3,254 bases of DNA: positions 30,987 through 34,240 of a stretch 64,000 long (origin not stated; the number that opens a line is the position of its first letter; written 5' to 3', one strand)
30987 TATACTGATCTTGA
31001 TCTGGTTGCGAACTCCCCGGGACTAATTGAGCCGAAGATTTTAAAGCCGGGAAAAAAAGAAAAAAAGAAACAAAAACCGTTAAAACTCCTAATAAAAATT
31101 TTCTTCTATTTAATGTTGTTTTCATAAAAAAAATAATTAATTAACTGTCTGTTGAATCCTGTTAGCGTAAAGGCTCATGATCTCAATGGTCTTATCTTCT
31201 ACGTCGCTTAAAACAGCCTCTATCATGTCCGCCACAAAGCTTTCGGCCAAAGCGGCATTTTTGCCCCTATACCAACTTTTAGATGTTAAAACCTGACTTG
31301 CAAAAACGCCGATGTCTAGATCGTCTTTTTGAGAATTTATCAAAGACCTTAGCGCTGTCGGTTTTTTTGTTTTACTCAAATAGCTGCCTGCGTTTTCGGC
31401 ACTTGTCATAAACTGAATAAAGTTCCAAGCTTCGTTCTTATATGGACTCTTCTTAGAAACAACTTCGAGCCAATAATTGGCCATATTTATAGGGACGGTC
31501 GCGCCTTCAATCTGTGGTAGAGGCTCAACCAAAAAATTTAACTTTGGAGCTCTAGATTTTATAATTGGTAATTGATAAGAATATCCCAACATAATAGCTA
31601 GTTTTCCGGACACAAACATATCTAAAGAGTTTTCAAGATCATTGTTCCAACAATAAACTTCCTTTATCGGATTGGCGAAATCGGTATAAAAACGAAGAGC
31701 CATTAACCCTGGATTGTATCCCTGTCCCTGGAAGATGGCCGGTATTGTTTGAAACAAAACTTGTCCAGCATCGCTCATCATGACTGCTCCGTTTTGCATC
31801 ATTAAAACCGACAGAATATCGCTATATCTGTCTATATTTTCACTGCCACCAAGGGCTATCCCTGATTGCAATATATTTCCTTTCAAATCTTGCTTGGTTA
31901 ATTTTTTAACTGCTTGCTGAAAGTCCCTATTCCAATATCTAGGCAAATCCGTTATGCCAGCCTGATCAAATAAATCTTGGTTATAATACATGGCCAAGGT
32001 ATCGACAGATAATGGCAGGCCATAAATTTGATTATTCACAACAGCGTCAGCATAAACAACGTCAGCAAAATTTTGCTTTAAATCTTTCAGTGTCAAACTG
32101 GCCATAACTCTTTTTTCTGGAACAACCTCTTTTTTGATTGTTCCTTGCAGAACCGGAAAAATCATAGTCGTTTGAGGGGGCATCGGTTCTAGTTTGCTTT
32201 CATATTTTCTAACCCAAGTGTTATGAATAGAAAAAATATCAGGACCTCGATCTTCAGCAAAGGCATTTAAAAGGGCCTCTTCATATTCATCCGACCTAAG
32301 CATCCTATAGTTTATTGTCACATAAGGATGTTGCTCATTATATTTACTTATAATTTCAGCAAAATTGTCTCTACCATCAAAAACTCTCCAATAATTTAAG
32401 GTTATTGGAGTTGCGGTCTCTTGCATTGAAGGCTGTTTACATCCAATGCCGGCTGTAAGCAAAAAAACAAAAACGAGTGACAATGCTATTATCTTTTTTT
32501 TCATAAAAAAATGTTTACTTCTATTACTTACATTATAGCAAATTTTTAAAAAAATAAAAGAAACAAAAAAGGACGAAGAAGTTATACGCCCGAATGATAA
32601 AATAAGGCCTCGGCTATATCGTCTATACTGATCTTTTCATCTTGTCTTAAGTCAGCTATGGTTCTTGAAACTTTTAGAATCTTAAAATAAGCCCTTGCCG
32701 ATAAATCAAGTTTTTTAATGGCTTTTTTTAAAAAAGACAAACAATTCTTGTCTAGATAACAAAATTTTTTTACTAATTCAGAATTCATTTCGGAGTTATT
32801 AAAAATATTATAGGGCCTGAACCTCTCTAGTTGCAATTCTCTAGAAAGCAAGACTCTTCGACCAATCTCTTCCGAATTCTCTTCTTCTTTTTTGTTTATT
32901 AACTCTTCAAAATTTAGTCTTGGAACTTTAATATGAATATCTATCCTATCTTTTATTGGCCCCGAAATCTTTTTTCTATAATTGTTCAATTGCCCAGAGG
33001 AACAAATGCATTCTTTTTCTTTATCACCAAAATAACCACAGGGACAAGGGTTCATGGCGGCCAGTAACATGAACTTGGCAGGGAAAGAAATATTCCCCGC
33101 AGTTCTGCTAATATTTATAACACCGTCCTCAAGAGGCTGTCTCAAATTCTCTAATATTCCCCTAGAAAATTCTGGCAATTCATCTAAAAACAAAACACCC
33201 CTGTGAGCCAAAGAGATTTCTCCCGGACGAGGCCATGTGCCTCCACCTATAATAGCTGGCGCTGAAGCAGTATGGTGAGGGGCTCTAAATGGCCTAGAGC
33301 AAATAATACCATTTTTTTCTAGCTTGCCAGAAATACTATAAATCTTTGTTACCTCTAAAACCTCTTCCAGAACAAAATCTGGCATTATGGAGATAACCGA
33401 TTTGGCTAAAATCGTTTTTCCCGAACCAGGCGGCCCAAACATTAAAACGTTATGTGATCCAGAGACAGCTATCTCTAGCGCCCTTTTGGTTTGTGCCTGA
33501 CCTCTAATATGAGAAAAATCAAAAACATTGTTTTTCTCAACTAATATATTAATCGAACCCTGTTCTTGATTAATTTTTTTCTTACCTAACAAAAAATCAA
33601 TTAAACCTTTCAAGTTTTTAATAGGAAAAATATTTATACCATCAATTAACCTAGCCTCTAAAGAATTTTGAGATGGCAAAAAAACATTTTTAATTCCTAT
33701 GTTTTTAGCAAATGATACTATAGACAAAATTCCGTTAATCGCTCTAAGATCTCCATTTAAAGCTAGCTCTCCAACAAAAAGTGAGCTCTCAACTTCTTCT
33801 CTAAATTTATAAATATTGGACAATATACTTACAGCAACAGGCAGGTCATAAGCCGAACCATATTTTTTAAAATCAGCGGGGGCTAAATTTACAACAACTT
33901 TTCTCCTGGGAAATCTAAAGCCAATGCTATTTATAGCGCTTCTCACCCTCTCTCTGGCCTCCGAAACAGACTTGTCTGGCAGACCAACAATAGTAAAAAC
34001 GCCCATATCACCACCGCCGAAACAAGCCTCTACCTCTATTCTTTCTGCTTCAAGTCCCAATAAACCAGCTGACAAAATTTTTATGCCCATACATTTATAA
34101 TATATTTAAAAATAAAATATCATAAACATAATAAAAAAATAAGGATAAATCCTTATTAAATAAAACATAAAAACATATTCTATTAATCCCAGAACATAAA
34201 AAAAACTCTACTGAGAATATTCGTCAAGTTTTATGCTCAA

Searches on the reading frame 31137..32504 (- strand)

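Call 50: search_protein_families(library=pfam, proteins=[window:31137-32504:-], max_evalue=0.001)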
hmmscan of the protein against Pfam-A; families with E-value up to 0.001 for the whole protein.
window:31137-32504:- (455 aa): 2 families
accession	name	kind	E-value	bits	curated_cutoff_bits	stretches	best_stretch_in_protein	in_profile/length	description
PF01547.30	SBP_bac_1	-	7.1e-30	105.5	26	1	47-372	9-306/307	Bacterial extracellular solute-binding protein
PF13416.11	SBP_bac_8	-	7.8e-22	78.8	27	1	51-384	2-261/279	Bacterial extracellular solute-binding protein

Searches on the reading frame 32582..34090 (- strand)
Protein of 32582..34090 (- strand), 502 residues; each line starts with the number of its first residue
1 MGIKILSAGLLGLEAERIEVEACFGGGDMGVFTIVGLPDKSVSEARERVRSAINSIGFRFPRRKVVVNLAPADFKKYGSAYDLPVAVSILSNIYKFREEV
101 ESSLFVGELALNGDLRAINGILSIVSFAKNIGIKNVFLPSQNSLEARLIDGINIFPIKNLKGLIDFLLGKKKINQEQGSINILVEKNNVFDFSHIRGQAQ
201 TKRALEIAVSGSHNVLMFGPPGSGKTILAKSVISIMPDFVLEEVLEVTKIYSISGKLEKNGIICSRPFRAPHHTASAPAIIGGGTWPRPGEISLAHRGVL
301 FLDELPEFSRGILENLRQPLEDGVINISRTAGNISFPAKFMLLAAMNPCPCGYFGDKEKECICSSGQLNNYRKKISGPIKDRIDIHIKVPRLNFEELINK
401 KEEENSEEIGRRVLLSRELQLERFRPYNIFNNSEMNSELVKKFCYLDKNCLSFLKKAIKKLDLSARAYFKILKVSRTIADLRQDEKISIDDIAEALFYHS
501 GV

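Call 50: search_protein_families(library=pfam, proteins=[window:32582-34090:-], max_evalue=0.001)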
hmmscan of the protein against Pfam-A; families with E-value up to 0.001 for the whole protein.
window:32582-34090:- (502 aa): 9 families
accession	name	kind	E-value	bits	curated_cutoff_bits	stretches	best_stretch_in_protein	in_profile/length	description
PF01078.27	Mg_chelatase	-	1.6e-91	305.7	20.3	1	191-396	1-206/207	Magnesium chelatase, subunit ChlI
PF13541.12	ChlI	-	5.5e-39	133.2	27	1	29-142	9-121/121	Subunit ChlI of Mg-chelatase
PF13335.12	Mg_chelatase_C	-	2e-26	92.9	26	1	404-498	2-93/94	Magnesium chelatase, subunit ChlI C-terminal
PF00493.29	MCM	-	3.3e-08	33.3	23.3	1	289-354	114-178/224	MCM P-loop domain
PF07728.20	AAA_5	-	4.9e-08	33.5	22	1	214-350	1-125/139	AAA domain (dynein-related subfamily)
PF05496.18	RuvB_N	-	2.2e-05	24.7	27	0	195-232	9-53/159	Holliday junction DNA helicase RuvB P-loop domain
PF00158.32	Sigma54_activat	-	2.2e-05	24.7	20.2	0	287-347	84-142/168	Sigma-54 interaction domain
PF00004.35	AAA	-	0.00024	22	21.2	0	215-236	1-22/131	ATPase family associated with various cellular activities (AAA)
PF05362.19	Lon_C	-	0.00053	20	21.1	0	42-145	70-175/205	Lon protease (S16) C-terminal proteolytic domain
